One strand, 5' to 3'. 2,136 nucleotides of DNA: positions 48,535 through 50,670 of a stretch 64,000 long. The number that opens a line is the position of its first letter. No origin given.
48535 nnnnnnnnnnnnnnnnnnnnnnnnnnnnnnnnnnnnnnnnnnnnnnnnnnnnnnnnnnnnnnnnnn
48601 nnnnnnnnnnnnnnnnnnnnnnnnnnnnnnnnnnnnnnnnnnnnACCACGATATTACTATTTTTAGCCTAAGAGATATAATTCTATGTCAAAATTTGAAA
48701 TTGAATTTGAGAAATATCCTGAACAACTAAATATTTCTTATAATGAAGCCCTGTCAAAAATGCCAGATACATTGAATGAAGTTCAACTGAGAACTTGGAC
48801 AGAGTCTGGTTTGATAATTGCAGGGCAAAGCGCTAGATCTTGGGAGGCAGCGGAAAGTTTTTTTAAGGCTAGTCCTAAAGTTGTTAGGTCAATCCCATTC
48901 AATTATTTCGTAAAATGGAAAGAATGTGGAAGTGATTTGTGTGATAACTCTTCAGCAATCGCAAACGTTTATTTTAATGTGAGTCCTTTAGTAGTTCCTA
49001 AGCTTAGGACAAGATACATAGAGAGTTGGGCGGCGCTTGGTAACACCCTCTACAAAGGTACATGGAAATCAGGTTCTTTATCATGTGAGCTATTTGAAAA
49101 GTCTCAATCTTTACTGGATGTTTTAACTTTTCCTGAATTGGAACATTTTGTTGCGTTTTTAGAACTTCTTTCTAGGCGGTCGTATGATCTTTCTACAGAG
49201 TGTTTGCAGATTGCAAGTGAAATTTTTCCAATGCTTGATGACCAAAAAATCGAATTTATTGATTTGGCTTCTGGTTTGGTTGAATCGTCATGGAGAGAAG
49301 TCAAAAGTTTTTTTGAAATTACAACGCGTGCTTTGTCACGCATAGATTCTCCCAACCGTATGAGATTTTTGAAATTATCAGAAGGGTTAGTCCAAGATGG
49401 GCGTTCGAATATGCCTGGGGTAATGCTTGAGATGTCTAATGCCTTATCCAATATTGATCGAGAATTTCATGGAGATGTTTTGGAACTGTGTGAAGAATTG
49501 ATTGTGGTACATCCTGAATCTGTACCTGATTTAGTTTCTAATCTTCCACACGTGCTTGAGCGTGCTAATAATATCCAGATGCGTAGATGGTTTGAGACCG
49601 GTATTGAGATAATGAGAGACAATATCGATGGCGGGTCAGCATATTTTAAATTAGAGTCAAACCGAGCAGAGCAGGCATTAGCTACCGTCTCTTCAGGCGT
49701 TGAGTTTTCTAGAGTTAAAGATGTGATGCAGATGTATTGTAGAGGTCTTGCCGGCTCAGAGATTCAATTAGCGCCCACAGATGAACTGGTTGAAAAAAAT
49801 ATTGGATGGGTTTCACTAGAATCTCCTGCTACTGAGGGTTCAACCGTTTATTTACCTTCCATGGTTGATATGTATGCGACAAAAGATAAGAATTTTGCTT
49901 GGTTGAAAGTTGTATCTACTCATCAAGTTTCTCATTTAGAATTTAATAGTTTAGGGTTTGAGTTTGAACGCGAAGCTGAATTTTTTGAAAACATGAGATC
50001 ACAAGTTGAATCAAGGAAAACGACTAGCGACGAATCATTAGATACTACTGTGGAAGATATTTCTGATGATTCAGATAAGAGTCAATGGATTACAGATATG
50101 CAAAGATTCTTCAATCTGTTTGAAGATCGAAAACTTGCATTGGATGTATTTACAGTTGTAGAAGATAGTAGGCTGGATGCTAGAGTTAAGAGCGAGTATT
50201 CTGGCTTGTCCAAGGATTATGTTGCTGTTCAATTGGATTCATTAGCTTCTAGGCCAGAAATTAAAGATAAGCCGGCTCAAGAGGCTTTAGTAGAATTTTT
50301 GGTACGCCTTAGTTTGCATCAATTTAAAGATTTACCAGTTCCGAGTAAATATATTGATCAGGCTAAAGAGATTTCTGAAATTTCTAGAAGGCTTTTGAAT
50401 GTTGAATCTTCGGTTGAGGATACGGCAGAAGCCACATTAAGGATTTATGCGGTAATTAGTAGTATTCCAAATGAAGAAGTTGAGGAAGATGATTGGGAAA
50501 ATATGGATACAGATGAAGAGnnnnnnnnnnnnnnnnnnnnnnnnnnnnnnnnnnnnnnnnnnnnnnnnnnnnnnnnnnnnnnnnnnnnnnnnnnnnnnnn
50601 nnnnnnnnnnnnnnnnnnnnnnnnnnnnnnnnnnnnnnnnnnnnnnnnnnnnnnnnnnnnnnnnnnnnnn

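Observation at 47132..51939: Orphan CbbQ/NorQ-type AAA+ ATPase with an unusually long (1084 aa) NorD/CbbO-like VWA partner, operonic with coaE and with no visible client enzyme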

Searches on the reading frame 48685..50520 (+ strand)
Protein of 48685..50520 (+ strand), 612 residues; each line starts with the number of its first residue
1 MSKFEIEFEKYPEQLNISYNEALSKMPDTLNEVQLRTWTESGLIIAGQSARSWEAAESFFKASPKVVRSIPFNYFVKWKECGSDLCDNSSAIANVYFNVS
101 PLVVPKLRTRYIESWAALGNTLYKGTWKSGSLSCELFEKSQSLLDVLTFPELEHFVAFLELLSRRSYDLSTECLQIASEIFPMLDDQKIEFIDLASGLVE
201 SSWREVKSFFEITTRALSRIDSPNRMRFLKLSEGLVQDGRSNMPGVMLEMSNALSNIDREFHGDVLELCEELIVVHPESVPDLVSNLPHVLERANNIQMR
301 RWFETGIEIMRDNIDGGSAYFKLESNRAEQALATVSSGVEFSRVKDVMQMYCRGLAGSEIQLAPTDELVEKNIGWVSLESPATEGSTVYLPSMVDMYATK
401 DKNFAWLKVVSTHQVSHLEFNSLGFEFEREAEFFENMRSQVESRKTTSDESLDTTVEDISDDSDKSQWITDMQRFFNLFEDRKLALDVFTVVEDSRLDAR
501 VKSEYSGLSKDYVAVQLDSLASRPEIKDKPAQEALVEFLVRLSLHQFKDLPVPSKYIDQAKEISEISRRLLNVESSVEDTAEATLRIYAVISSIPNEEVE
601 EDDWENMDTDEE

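Call 53: predict_structure(alignment_id=A4)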
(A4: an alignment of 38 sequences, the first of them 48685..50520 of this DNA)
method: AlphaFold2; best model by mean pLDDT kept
length: 612 residues; sequences in the alignment: 38
mean_pLDDT: 88.7   pTM: 0.67
mean pLDDT of the five models: 88.7, 88.6, 88.4, 87.3, 86.6
residues with pLDDT >= 90: 434; 70-90: 128; 50-70: 18; < 50: 32
segments of 3 or more residues with pLDDT < 50: 372-384, 451-468
pLDDT, mean of each block of 10 residues (from residue 1): 79 94 93 93 94 97 97 96 97 98 95 97 97 98 96 98 97 94 93 92 91 94 93 79 85 93 95 92 92 86 95 94 90 82 89 86 73 37 62 83 92 89 88 92 75 41 47 90 92 94 90 93 93 96 93 96 94 94 97 95 89 50
secondary structure, 60 per line:
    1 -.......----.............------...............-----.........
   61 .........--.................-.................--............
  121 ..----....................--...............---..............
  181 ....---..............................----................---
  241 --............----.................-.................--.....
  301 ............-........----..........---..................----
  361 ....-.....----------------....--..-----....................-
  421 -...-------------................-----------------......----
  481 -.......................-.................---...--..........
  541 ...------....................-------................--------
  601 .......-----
elements in order: H2-8 H13-25 H32-46 H52-69 H72-88 H90-106 H109-122 H127-146 H149-163 H167-184 H188-217 H222-237 H243-254 H259-275 H277-293 H296-312 H314-321 H326-335 H341-356 E361-364 H366-370 E387-390 H400-419 H438-453 H471-476 H482-504 H506-522 H531-543 E550-553 H554-569 H577-592 E604-607

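Call 105: fold_search(model_id=the predicted structure, library=pdb)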
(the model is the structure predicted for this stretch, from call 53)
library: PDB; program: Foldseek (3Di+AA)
matches with E <= 10: 92; with E <= 0.001: 0
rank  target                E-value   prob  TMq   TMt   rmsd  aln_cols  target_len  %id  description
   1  8g8i_A                1.5e-01  0.23  0.14  0.17  19.6       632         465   10  C3HR3_9r_shift4: Extendable repeat protein fiber (released 2023-08-30)
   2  5cwo_A                1.8e-01  0.18  0.07  0.15  20.8       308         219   13  Crystal structure of de novo designed helical repeat protein DHR76 (released 2015-12-16)
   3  8fbi                  2.1e-01  0.28  0.11  0.19  21.5       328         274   12  Improving the secretion of designed protein assemblies through negative design of cryptic transmembrane domains (released 2023-03-22)
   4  7udl_A                2.2e-01  0.47  0.12  0.21  16.9       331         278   10  Crystal structure of designed helical repeat protein RPB_PLP1_R6 bound to PLPx6 peptide (released 2023-03-22)
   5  7udm_B                2.6e-01  0.11  0.06  0.12  26.8       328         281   12  Crystal structure of designed helical repeat protein RPB_PLP1_R6 in alternative conformation 1 (with peptide) (released 2023-03-22)
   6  8f6r_A                4.7e-01  0.15  0.08  0.17  17.5       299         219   14  CryoEM structure of designed modular protein oligomer C6-79 (released 2023-11-29)
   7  5cwp                  5.1e-01  0.11  0.07  0.15  20.8       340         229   12  Crystal structure of de novo designed helical repeat protein DHR79 (released 2015-12-16)
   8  3mva_O                7.3e-01  0.25  0.14  0.22  17.3       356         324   12  Crystal structure of human MTERF1 bound to the termination sequence (released 2010-06-30)
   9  8glt_0                7.9e-01  0.33  0.17  0.26  18.5       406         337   12  Backbone model of de novo-designed chlorophyll-binding nanocage O32-15 (released 2024-03-27)
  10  9k82_A                9.3e-01  0.20  0.11  0.23  14.0       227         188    9  Cryo-EM structure of designed zinc-induced filament Fiber-n5-Zn1-HEHE-917 (released 2025-10-29)
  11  7rmy                  9.3e-01  0.11  0.09  0.17  19.1       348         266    9  De Novo designed tunable protein pockets, D_3-337 (released 2022-08-03)
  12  8if8_C                9.3e-01  0.09  0.10  0.10  29.4       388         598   12  Arabinosyltransferase AftA (released 2023-05-31)
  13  8if8_B                9.3e-01  0.09  0.10  0.10  30.5       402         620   12  Arabinosyltransferase AftA (released 2023-05-31)
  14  9k80_A                9.7e-01  0.08  0.09  0.14  17.7       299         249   14  Cryo-EM structure of designed zinc-induced filament Fiber-n6-Zn1-HEHE-5 (released 2025-10-29)
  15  3n6s_A                1.2e+00  0.21  0.14  0.21  16.1       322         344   11  Crystal structure of human mitochondrial mTERF in complex with a 15-mer DNA encompassing the tRNALeu(UUR) binding sequ (released 2010-06-16)
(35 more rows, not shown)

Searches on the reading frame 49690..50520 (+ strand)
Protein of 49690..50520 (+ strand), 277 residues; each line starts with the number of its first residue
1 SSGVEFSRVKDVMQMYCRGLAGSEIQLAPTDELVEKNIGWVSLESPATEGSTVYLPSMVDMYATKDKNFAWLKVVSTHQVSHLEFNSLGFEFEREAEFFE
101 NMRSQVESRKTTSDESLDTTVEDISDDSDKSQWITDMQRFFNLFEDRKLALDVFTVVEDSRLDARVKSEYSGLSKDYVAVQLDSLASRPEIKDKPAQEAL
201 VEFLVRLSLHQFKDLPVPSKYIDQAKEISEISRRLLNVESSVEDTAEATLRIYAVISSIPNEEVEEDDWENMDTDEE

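Call 99: search_protein_families(library=pfam, proteins=[window:49690-50520:+], max_evalue=0.01)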
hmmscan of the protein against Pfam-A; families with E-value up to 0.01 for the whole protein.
window:49690-50520:+ (277 aa): 0 families
